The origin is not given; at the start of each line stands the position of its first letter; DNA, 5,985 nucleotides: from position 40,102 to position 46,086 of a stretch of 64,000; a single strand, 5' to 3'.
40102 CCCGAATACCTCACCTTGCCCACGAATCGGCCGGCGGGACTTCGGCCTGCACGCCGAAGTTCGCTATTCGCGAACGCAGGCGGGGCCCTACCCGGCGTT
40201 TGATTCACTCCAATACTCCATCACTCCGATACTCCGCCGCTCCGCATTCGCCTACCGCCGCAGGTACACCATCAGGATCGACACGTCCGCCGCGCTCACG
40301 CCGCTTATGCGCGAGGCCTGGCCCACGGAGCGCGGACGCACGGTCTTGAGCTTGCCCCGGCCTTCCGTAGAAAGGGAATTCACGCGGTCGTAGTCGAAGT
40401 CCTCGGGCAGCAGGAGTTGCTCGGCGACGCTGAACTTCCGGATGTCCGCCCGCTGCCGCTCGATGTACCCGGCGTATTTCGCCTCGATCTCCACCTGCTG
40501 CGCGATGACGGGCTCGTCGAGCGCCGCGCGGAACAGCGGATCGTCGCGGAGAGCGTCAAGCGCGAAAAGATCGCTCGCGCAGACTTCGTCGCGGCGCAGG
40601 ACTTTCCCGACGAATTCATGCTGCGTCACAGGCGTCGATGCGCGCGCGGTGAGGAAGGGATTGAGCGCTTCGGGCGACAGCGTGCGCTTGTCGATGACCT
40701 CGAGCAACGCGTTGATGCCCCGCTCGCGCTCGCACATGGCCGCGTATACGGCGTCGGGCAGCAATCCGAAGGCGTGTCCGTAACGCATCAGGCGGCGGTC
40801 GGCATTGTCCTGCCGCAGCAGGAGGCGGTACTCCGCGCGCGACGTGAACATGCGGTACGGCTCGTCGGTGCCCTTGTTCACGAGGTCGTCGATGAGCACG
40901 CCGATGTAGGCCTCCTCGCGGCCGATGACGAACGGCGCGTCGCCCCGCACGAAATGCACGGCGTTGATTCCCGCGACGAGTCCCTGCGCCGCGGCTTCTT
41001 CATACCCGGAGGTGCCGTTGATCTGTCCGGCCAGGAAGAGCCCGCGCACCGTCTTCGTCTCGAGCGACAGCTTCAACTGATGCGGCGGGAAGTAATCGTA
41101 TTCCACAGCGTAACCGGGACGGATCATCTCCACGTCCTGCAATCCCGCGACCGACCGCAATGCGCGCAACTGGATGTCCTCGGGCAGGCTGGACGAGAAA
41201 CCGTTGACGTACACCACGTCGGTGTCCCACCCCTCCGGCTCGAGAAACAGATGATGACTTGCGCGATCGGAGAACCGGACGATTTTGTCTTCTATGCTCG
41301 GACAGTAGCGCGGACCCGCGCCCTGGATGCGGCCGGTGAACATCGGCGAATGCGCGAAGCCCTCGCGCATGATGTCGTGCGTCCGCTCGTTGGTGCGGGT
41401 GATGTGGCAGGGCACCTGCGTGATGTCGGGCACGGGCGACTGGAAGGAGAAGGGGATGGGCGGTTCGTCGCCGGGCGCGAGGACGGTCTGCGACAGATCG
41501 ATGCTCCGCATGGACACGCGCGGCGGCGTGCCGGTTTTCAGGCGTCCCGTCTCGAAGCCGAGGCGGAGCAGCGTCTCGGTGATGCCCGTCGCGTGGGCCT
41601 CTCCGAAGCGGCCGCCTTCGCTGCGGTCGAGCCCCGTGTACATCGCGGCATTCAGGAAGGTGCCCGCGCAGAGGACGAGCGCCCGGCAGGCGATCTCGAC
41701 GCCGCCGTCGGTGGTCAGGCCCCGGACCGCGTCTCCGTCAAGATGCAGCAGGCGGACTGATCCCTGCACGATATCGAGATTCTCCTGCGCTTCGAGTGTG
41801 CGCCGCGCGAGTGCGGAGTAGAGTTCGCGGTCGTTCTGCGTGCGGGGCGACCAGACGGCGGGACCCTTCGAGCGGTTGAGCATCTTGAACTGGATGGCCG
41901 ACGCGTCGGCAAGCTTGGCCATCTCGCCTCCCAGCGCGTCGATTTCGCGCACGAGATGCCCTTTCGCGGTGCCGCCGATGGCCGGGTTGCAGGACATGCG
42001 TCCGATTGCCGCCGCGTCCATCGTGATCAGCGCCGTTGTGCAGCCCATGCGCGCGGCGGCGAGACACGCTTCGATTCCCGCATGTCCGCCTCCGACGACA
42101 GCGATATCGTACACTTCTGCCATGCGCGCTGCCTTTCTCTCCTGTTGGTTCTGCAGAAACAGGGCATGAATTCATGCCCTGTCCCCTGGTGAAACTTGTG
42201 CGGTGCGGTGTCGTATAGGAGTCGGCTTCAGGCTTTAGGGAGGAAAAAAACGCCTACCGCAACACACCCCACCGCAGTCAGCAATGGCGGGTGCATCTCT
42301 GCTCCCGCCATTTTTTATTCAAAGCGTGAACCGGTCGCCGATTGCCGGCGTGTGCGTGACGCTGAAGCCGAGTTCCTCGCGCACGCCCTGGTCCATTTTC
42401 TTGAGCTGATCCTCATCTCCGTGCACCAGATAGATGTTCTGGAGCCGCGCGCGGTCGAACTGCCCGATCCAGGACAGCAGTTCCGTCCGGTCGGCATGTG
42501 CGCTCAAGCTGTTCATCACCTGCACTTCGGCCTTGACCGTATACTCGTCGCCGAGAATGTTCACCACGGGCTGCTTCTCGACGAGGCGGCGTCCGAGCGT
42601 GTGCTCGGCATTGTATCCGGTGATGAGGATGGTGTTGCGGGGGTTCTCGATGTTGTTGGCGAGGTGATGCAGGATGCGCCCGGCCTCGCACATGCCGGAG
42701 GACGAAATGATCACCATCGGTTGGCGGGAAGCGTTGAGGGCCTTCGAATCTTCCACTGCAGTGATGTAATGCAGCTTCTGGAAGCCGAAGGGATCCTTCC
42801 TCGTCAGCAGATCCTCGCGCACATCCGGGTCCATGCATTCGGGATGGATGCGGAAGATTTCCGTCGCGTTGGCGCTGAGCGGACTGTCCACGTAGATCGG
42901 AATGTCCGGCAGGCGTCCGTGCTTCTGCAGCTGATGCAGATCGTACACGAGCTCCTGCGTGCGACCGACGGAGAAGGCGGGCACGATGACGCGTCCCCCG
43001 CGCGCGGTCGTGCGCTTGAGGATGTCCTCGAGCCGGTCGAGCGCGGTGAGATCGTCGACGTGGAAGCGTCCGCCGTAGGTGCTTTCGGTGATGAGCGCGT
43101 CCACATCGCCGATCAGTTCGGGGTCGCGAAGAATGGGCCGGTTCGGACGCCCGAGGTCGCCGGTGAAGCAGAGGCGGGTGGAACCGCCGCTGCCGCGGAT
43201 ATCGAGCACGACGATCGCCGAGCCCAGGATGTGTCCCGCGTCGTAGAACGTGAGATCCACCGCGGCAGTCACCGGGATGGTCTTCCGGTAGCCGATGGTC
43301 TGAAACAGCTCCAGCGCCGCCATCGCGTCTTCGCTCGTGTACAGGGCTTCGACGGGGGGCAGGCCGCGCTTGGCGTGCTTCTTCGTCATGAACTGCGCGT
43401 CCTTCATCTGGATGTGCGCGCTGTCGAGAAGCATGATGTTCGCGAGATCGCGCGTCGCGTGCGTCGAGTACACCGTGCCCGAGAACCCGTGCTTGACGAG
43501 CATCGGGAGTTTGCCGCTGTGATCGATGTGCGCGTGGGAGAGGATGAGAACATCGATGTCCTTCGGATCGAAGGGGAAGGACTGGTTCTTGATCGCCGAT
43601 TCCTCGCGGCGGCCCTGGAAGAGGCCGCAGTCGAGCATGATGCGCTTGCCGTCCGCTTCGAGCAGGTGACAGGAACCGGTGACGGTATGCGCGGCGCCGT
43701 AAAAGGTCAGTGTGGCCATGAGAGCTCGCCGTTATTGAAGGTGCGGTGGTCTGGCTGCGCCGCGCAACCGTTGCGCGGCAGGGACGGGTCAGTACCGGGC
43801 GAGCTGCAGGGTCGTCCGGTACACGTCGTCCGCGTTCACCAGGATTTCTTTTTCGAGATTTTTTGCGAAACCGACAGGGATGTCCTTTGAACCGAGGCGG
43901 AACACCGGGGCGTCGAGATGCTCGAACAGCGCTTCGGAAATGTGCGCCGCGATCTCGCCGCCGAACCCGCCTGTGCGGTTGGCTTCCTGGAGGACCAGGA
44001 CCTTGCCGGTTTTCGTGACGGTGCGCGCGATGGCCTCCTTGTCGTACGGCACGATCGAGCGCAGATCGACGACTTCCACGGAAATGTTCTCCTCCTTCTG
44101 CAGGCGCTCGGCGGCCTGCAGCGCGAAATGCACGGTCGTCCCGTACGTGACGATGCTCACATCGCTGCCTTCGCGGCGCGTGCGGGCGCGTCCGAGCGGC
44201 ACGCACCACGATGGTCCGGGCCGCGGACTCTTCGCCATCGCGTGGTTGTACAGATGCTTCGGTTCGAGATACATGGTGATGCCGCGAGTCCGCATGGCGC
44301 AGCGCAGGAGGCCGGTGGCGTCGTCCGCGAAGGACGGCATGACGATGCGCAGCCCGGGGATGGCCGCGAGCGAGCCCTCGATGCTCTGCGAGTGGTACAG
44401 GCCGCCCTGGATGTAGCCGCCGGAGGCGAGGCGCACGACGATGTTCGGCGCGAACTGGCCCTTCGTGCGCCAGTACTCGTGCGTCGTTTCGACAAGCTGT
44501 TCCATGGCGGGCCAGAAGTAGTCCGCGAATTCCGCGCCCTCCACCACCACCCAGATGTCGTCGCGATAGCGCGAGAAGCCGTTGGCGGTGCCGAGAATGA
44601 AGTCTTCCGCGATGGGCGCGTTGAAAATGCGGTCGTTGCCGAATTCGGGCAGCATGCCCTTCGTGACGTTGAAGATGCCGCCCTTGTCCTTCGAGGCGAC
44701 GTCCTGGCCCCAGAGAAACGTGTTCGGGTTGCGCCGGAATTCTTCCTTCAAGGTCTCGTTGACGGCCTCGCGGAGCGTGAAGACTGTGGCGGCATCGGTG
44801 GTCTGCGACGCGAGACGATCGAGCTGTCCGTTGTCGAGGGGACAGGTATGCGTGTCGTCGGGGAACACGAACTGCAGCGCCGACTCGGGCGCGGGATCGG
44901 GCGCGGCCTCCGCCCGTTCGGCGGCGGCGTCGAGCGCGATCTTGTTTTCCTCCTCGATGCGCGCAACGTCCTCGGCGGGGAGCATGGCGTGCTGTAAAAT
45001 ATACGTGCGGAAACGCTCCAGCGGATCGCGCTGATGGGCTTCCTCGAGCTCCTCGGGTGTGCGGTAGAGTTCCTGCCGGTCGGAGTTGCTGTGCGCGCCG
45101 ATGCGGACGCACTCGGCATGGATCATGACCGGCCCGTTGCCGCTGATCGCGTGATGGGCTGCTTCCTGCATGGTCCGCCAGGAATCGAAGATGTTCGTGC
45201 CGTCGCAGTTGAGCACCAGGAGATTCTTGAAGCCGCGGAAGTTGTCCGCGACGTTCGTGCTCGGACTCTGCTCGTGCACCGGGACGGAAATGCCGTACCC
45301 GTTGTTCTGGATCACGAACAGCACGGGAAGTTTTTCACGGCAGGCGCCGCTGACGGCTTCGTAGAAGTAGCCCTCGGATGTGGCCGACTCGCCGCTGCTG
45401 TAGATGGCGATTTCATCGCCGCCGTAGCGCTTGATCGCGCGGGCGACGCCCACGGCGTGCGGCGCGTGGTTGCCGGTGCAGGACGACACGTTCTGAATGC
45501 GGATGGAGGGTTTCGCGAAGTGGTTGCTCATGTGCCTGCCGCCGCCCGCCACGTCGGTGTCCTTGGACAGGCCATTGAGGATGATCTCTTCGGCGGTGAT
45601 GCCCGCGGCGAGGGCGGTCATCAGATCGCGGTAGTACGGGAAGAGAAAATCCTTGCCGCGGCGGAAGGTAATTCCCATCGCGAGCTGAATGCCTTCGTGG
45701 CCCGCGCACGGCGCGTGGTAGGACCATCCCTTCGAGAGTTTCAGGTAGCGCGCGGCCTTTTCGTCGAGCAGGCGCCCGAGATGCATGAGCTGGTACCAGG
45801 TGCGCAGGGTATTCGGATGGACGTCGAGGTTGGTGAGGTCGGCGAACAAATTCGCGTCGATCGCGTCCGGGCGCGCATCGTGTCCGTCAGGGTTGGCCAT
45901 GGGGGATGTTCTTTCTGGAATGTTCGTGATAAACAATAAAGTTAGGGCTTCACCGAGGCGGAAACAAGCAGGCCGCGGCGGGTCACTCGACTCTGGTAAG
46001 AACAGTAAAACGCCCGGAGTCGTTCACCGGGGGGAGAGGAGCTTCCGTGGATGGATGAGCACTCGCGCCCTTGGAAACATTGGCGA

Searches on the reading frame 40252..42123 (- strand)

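Call 8: search_protein_families(library=pfam, proteins=[window:40252-42123:-], max_evalue=0.001)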
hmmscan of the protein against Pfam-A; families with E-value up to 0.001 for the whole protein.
window:40252-42123:- (623 aa): 5 families
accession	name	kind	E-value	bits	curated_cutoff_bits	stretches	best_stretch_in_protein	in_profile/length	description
PF01134.28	GIDA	-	3.7e-155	517.3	22.1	1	6-394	1-389/391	Glucose inhibited division protein A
PF13932.14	SAM_GIDA_C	-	2.6e-22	78.8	27.1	1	563-618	2-57/57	tRNA modifying enzyme MnmG/GidA C-terminal helical bundle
PF21680.2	GIDA_C_1st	-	8.2e-15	55.8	24.7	1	458-558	2-96/96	tRNA modifying enzyme MnmG/GidA C-terminal helical domain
PF12831.13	FAD_oxidored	-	1.5e-06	28.3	27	1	6-148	1-139/416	FAD dependent oxidoreductase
PF07992.20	Pyr_redox_2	-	2.9e-05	24.1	26.1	1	5-159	1-113/291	Pyridine nucleotide-disulphide oxidoreductase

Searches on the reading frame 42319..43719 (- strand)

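Call 8: search_protein_families(library=pfam, proteins=[window:42319-43719:-], max_evalue=0.001)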
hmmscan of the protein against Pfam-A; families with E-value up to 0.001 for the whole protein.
window:42319-43719:- (466 aa): 6 families
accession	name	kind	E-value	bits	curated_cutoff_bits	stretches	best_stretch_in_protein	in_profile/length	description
PF10996.14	Beta-Casp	-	8.1e-44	149.4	27.7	1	254-379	1-120/120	Beta-Casp domain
PF00753.33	Lactamase_B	-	2.4e-14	54.1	22.7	1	15-215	6-162/196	Metallo-beta-lactamase superfamily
PF07521.17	RMMBL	-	1.2e-13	51.2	21.6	1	393-454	2-60/63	Zn-dependent metallo-hydrolase RNA specificity domain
PF16661.11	Lactamase_B_6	-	1.3e-13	51.2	27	1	19-170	1-147/193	Metallo-beta-lactamase superfamily domain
PF12706.13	Lactamase_B_2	-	6.6e-07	29.6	27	1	26-89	2-66/200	Beta-lactamase superfamily domain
PF13483.12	Lactamase_B_3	-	0.00062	20.2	24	0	14-68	6-50/160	Beta-lactamase superfamily domain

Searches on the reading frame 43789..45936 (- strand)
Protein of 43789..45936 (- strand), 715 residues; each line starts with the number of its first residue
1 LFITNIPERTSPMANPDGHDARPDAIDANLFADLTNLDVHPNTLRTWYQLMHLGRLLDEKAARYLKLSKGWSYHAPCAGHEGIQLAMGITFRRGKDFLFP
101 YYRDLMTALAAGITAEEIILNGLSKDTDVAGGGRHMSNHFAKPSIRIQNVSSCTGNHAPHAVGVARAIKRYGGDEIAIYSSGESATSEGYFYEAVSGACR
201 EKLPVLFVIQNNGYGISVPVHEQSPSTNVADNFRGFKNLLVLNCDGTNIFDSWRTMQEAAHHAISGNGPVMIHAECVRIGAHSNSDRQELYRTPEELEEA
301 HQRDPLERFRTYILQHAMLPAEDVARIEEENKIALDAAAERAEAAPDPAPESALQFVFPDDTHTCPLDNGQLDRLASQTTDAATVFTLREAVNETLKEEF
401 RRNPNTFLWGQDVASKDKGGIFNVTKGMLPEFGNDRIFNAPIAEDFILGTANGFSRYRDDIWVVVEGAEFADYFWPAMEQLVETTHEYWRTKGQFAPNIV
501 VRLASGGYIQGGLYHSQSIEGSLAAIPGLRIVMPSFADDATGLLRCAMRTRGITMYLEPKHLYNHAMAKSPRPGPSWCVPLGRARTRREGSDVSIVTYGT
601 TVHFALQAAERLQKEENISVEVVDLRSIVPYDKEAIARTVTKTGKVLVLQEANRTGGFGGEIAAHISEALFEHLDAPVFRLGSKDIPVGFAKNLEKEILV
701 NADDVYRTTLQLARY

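Call 8: search_protein_families(library=pfam, proteins=[window:43789-45936:-], max_evalue=0.001)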
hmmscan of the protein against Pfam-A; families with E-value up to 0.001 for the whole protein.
window:43789-45936:- (715 aa): 5 families
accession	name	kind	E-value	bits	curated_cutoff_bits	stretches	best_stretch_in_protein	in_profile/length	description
PF00676.26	E1_dh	-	1.1e-55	189.2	22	1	49-351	2-300/300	Dehydrogenase E1 component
PF02780.25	Transketolase_C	-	5.3e-38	130.2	25.9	1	582-705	1-124/124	Transketolase, C-terminal domain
PF02779.29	Transket_pyr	-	6.5e-26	91.5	27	1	387-564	4-173/174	Transketolase, pyrimidine binding domain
PF17147.9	PFOR_II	-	2.3e-05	25.1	27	1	592-673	2-81/102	Pyruvate:ferredoxin oxidoreductase core domain II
PF02775.26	TPP_enzyme_C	-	0.00031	21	21.9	1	144-273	20-150/151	Thiamine pyrophosphate enzyme, C-terminal TPP binding domain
